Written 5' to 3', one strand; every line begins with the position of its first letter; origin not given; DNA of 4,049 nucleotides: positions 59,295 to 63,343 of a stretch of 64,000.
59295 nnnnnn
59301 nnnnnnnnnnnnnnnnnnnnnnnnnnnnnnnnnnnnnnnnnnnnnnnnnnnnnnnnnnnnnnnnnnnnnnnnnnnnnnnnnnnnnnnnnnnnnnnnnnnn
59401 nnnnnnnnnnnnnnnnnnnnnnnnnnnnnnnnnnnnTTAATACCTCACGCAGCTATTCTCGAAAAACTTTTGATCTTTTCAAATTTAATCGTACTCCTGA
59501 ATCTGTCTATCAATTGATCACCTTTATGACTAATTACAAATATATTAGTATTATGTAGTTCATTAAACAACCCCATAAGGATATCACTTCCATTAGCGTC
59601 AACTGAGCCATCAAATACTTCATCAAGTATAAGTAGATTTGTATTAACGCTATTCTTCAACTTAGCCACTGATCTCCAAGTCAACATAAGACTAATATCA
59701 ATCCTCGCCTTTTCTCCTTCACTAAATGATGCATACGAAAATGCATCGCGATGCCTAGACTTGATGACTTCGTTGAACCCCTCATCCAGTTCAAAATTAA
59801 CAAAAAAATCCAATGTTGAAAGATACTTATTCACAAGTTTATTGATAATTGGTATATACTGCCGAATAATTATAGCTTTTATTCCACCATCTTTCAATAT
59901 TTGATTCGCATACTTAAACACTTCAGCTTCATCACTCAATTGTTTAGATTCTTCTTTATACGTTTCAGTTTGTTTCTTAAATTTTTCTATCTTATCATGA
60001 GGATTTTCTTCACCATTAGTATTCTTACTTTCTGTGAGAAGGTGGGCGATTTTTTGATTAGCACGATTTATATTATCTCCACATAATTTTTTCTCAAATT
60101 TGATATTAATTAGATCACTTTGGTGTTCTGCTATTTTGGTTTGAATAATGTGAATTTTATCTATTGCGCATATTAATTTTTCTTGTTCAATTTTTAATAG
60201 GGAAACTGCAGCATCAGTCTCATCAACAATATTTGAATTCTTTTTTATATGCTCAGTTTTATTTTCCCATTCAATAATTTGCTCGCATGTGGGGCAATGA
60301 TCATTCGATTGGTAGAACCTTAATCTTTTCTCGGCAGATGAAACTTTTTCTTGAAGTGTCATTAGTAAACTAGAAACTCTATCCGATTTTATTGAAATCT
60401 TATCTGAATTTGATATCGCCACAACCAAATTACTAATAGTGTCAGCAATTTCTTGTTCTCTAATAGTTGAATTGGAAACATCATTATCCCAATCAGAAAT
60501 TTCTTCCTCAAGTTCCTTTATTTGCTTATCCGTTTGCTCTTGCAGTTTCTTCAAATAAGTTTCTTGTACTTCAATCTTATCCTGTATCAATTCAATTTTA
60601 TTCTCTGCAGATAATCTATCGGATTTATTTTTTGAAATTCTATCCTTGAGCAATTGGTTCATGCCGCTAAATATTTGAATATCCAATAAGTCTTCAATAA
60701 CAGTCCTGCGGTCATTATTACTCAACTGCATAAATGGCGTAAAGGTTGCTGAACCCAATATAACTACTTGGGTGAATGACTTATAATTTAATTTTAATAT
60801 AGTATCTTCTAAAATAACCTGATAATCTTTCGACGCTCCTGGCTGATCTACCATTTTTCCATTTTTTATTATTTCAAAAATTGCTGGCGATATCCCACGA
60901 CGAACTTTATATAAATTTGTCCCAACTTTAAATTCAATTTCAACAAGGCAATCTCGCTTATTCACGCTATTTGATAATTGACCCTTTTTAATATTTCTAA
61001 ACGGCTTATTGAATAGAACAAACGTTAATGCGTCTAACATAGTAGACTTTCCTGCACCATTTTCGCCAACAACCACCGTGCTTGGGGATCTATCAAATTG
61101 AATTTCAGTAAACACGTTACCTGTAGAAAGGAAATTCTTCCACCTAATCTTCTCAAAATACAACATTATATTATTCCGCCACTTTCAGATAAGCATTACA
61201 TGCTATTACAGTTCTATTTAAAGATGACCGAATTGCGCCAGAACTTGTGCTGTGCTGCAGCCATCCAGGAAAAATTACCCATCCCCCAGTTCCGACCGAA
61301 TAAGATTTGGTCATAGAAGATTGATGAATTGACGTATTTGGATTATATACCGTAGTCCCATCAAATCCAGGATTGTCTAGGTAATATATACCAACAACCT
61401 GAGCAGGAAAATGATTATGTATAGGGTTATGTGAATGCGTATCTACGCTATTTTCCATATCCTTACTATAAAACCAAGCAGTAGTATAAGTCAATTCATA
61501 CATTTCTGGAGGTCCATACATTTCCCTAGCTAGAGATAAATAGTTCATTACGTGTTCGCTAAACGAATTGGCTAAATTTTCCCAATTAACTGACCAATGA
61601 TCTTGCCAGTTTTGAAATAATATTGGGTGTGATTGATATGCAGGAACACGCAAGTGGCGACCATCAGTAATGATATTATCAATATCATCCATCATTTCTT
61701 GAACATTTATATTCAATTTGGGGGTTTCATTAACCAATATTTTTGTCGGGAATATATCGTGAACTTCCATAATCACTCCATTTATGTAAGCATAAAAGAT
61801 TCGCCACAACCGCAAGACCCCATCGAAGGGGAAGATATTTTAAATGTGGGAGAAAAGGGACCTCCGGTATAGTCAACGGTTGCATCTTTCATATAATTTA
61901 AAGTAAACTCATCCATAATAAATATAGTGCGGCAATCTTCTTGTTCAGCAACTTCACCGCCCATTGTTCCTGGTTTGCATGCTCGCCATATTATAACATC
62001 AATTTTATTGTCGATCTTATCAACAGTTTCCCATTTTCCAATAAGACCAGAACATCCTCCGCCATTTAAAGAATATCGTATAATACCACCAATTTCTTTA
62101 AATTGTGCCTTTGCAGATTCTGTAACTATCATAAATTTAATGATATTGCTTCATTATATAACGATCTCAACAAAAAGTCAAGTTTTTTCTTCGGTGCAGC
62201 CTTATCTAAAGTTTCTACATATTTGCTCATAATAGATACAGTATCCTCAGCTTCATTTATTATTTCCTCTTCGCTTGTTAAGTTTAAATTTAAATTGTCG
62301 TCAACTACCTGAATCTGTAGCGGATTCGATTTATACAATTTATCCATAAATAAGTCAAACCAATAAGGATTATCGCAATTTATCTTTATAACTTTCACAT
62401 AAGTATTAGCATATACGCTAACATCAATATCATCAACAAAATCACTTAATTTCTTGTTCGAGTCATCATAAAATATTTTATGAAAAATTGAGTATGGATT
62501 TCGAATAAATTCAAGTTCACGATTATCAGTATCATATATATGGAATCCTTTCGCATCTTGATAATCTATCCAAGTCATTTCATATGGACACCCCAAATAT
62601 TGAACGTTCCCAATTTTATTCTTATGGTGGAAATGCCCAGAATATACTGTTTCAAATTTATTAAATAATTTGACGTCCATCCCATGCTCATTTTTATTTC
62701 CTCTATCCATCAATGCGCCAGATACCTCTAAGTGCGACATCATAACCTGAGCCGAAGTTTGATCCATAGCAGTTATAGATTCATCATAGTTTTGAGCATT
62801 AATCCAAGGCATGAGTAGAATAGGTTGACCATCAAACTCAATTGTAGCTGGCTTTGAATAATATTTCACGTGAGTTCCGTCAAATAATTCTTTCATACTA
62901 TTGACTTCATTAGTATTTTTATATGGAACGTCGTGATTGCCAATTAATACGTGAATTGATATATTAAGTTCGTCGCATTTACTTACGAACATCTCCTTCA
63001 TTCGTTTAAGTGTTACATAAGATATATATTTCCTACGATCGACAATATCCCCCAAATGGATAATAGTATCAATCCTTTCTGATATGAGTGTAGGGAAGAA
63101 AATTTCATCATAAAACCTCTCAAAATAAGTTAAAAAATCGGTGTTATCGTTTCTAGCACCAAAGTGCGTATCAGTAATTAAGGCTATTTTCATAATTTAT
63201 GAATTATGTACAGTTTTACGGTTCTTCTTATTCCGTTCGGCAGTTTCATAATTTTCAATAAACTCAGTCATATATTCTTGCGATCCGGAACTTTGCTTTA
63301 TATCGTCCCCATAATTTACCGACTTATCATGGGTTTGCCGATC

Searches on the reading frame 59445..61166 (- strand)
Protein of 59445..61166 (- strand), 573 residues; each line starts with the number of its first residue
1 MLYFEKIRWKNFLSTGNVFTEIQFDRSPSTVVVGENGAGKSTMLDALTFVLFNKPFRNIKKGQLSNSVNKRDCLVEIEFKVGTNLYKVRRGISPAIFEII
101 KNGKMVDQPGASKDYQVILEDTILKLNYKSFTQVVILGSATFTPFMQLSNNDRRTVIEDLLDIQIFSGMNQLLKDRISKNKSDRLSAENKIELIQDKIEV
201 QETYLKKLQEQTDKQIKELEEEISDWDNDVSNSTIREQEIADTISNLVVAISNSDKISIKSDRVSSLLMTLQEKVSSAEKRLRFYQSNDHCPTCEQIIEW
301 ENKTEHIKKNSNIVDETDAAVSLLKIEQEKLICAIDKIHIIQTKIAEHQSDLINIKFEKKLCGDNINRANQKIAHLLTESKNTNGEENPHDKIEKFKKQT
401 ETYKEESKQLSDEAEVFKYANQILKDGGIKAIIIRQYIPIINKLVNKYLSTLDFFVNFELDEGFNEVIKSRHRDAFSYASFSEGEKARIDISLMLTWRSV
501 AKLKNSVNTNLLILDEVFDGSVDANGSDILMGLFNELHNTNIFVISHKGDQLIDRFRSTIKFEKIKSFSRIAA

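Call 15: search_protein_families(library=phrogs, proteins=[window:59445-61166:-], max_evalue=0.00001)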
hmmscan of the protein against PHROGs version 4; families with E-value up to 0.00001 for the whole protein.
window:59445-61166:- (573 aa): 3 families
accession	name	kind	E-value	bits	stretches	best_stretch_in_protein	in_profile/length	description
phrog_77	-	DNA, RNA and nucleotide metabolism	1.2e-157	528.1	1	1-571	295-952/967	SbcC-like subunit of palindrome specific endonuclease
phrog_19980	-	unknown function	6e-10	39.1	1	32-415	32-413/1068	-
phrog_21388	-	DNA, RNA and nucleotide metabolism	7.5e-09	36.7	1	2-90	2-97/126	exonuclease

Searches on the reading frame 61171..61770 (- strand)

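Call 59: search_protein_families(library=pfam, proteins=[window:61171-61770:-], max_evalue=0.001)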
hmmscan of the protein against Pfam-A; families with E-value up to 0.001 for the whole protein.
window:61171-61770:- (199 aa): 1 family
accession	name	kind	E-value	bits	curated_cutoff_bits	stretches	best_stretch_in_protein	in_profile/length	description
PF13759.12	2OG-FeII_Oxy_5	-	8.2e-06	26.6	27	1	108-190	6-99/101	Putative 2OG-Fe(II) oxygenase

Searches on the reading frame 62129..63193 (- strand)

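Call 15: search_protein_families(library=phrogs, proteins=[window:62129-63193:-], max_evalue=0.00001)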
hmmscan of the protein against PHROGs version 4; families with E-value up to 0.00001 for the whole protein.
window:62129-63193:- (354 aa): 2 families
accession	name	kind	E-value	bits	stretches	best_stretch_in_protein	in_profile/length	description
phrog_100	-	DNA, RNA and nucleotide metabolism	1.6e-97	329.1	1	1-351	29-377/989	SbcD-like subunit of palindrome specific endonuclease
phrog_1649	-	other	8.5e-07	28.9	1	1-112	36-129/308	metallo-phosphoesterase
